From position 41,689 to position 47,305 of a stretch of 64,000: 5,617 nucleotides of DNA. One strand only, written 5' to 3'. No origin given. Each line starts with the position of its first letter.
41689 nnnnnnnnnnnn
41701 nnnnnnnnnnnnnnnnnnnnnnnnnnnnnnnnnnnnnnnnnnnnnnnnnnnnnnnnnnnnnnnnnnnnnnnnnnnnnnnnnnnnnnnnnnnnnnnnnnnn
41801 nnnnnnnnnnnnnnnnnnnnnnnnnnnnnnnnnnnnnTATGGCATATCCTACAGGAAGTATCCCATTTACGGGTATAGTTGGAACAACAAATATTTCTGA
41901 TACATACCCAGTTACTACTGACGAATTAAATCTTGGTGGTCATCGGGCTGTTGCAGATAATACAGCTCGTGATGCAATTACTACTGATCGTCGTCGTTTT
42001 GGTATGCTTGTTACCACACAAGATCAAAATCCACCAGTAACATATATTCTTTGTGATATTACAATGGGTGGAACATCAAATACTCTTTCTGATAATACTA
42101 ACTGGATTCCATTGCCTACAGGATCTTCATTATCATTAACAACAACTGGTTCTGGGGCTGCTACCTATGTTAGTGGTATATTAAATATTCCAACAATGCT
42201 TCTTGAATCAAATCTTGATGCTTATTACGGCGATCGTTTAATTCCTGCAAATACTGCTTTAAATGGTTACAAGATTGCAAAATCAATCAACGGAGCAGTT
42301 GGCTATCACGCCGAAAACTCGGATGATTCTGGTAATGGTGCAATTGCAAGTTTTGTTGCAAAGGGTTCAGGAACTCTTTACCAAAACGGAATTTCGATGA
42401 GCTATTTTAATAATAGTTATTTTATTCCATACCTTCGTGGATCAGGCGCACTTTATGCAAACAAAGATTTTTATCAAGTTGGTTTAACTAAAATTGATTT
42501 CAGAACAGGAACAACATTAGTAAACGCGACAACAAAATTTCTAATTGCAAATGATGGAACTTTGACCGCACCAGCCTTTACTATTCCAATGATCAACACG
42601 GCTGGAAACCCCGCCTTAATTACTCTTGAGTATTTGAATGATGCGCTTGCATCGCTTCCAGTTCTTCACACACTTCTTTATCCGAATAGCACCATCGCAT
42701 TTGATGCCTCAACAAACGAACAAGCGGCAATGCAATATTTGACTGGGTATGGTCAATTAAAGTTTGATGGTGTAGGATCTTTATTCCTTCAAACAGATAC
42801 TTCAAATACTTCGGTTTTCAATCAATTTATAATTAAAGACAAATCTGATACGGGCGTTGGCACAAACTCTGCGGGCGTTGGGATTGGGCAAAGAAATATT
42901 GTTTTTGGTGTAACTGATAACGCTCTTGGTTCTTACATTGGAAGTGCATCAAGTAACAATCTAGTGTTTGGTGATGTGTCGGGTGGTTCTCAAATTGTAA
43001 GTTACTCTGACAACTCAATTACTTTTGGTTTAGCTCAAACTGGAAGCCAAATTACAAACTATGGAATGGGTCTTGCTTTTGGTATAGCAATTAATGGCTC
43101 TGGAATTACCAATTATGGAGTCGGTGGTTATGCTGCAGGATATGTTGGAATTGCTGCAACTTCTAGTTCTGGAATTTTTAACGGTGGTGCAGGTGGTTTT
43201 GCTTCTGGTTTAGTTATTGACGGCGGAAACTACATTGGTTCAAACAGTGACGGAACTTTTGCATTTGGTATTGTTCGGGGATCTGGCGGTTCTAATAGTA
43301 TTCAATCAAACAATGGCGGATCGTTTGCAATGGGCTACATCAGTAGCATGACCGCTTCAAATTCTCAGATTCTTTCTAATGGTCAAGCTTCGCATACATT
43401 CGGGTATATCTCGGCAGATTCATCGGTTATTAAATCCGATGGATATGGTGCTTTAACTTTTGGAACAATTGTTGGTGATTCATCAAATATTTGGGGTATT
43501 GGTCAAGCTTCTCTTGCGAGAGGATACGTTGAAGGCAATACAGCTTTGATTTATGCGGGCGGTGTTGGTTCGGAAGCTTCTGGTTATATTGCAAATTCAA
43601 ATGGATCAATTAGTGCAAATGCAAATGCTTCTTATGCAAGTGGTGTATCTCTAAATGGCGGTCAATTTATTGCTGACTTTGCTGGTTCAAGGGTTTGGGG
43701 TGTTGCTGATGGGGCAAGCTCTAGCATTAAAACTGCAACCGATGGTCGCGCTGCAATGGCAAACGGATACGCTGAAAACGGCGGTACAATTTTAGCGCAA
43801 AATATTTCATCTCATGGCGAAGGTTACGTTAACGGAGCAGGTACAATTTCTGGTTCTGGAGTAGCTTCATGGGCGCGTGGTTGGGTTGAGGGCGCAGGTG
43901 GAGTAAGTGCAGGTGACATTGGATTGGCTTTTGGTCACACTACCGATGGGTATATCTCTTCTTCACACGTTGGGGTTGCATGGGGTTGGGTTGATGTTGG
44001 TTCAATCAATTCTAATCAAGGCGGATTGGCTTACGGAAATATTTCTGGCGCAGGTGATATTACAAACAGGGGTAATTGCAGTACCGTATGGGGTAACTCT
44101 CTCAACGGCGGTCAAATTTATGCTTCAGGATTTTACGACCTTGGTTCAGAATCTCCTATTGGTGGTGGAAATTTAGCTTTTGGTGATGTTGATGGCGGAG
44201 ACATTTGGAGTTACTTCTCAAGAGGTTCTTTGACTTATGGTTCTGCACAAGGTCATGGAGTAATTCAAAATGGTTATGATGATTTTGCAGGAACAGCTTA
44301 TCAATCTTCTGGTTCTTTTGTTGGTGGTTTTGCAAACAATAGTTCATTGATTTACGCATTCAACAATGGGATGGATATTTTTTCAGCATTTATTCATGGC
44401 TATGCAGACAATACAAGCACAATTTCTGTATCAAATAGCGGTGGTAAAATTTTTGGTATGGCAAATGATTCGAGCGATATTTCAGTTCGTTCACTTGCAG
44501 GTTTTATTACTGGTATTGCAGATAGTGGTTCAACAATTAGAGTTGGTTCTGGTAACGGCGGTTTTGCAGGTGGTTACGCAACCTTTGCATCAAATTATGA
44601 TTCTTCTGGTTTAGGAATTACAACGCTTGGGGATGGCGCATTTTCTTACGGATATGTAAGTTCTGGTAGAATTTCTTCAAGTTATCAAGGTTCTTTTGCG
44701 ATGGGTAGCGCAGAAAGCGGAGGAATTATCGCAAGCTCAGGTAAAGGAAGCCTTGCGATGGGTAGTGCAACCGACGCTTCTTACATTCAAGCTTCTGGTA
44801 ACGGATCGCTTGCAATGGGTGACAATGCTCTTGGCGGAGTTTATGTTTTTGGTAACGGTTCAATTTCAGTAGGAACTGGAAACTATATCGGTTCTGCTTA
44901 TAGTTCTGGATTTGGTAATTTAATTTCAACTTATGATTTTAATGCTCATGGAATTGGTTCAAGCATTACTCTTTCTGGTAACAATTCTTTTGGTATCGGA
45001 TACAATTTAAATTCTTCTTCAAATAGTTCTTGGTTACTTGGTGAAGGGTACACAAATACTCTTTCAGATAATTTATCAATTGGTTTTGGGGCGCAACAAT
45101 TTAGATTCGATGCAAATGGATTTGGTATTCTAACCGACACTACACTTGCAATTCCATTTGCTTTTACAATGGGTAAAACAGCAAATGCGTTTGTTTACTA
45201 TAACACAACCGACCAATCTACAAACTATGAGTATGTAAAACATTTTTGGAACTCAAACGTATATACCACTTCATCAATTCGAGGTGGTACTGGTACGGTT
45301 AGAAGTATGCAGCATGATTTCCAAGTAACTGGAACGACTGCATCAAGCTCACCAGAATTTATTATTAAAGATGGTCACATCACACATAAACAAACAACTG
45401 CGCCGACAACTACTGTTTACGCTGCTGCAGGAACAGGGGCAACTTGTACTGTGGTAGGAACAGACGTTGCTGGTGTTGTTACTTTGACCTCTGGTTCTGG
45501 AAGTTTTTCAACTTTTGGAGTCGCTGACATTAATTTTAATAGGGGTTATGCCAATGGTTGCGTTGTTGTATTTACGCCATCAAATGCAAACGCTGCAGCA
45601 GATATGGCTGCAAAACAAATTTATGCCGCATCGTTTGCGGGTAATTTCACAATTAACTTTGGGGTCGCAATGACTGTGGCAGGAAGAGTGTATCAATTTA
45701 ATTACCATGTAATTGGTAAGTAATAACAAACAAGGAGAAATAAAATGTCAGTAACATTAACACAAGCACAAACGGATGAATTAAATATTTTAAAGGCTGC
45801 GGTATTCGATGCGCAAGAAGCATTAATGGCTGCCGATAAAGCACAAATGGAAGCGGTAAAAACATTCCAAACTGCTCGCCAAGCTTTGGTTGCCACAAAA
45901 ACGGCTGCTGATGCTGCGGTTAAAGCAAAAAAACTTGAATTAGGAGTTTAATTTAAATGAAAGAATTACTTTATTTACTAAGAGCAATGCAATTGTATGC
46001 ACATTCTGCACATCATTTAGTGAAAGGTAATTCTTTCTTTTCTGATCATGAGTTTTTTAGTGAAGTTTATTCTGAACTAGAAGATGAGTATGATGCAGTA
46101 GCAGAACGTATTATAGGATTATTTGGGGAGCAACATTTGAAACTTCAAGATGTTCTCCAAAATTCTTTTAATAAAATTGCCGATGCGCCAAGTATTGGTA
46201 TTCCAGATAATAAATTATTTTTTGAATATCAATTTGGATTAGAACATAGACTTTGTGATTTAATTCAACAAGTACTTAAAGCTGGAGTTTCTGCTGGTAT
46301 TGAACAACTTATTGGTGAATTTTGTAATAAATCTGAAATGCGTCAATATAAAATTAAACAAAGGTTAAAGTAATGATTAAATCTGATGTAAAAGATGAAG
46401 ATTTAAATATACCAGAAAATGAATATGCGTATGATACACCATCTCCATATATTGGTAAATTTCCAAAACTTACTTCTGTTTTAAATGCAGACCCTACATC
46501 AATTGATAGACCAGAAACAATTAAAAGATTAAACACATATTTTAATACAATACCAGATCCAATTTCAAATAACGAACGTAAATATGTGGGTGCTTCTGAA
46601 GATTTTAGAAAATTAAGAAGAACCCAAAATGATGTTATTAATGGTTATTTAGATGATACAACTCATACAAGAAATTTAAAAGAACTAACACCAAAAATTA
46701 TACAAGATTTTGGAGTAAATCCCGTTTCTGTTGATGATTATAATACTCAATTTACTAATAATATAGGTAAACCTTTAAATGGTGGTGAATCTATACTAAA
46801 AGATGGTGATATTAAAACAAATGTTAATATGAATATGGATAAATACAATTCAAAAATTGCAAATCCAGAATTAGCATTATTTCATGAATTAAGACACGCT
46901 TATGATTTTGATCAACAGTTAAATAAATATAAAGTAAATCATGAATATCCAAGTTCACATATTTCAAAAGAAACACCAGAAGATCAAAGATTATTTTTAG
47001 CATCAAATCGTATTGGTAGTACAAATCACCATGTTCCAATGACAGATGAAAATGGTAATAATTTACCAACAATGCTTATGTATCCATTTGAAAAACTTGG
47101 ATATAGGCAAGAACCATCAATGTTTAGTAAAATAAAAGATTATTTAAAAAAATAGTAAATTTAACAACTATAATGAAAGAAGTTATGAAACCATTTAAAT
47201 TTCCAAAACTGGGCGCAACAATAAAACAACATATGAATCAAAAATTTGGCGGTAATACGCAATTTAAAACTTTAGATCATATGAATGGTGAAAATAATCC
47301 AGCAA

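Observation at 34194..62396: Phage-specific conserved element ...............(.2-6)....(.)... repeated 8 times upstream of right-arm genes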

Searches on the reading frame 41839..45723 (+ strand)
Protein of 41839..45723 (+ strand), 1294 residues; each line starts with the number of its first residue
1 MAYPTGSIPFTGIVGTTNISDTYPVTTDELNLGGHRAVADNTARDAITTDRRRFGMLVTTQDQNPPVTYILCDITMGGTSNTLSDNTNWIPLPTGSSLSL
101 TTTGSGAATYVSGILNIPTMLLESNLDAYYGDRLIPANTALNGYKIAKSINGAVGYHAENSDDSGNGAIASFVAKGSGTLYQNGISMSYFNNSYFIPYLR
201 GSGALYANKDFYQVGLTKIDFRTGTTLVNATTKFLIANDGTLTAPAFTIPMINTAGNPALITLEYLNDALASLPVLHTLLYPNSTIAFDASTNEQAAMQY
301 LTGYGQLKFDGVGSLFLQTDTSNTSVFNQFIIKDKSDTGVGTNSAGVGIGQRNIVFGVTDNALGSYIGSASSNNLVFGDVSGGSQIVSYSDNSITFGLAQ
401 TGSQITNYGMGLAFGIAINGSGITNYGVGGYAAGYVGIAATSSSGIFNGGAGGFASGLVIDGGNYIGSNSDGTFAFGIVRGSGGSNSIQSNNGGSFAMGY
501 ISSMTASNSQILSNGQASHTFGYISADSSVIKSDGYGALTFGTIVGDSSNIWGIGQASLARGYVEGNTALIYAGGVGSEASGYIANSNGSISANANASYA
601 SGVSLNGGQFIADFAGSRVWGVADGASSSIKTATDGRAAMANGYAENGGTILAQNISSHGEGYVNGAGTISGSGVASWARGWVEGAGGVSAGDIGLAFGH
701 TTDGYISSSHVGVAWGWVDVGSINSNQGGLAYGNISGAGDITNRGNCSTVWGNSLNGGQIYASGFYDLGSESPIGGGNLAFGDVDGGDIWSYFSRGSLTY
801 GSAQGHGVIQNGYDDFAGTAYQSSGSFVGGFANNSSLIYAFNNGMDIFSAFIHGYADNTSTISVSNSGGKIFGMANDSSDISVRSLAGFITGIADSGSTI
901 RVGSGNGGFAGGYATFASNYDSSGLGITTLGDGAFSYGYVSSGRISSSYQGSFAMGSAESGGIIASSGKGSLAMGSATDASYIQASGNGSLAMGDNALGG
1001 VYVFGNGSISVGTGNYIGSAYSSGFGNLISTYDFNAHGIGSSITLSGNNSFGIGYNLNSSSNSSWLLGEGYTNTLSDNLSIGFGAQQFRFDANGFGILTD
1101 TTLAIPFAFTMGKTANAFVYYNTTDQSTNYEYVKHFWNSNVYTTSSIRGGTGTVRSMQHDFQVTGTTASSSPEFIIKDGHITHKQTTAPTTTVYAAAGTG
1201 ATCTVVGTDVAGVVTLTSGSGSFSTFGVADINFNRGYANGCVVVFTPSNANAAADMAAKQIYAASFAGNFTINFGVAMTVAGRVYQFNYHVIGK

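Call 7: search_protein_families(library=phrogs, proteins=[window:41839-45723:+], max_evalue=0.001)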
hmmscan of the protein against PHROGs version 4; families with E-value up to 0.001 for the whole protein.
window:41839-45723:+ (1294 aa): 0 families

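Call 22: search_protein_families(library=pfam, proteins=[window:41839-45723:+], max_evalue=0.01)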
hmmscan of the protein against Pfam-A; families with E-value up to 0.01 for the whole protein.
window:41839-45723:+ (1294 aa): 0 families

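Call 33: search_dna_similar(query=window:41839-45723:+, collection=phages, mode=protein, max_rows=15, max_evalue=0.001)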
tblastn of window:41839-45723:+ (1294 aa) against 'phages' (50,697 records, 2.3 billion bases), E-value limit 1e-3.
No match.

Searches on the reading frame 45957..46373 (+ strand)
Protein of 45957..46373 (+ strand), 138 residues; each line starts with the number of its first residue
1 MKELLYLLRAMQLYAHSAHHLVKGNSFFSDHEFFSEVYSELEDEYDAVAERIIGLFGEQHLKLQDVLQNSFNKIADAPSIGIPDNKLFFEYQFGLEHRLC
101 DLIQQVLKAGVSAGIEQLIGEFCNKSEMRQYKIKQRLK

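Call 18: search_protein_families(library=pfam, proteins=[window:45957-46373:+], max_evalue=0.01)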
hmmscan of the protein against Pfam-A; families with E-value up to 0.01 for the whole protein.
window:45957-46373:+ (138 aa): 2 families
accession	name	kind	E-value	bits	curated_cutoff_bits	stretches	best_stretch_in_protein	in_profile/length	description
PF00210.30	Ferritin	-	0.00027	21.3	24.5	1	12-74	15-72/142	Ferritin-like domain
PF19174.5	DUF5856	-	0.0034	18.8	34.6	1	27-62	6-41/94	Family of unknown function (DUF5856)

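Call 19: search_protein_families(library=phrogs, proteins=[window:45957-46373:+], max_evalue=0.01)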
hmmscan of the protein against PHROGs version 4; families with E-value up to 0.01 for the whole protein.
window:45957-46373:+ (138 aa): 2 families
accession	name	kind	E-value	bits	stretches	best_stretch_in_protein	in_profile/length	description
phrog_3636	-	DNA, RNA and nucleotide metabolism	2.1e-13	51.7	1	1-72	12-81/149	DNA binding protein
phrog_858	-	transcription regulation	1.8e-05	26.2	1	2-64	16-76/129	starvation-inducible transcriptional regulator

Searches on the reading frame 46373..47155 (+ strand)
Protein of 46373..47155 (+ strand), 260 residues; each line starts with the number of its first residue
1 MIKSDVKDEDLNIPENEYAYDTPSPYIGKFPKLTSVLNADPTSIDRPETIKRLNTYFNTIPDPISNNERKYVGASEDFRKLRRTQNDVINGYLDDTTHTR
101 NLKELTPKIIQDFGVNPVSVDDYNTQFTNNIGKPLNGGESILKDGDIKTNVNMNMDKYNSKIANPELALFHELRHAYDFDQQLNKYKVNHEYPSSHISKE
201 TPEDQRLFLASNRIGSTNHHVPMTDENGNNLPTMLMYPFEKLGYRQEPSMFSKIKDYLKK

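Call 18: search_protein_families(library=pfam, proteins=[window:46373-47155:+], max_evalue=0.01)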
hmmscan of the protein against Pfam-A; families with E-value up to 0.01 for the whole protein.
window:46373-47155:+ (260 aa): 1 family
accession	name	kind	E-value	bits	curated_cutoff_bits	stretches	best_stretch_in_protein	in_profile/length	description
PF14891.12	Peptidase_M91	-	0.0034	18.2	25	1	141-181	69-108/176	Effector protein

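Call 19: search_protein_families(library=phrogs, proteins=[window:46373-47155:+], max_evalue=0.01)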
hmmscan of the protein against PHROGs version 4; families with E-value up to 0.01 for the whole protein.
window:46373-47155:+ (260 aa): 0 families
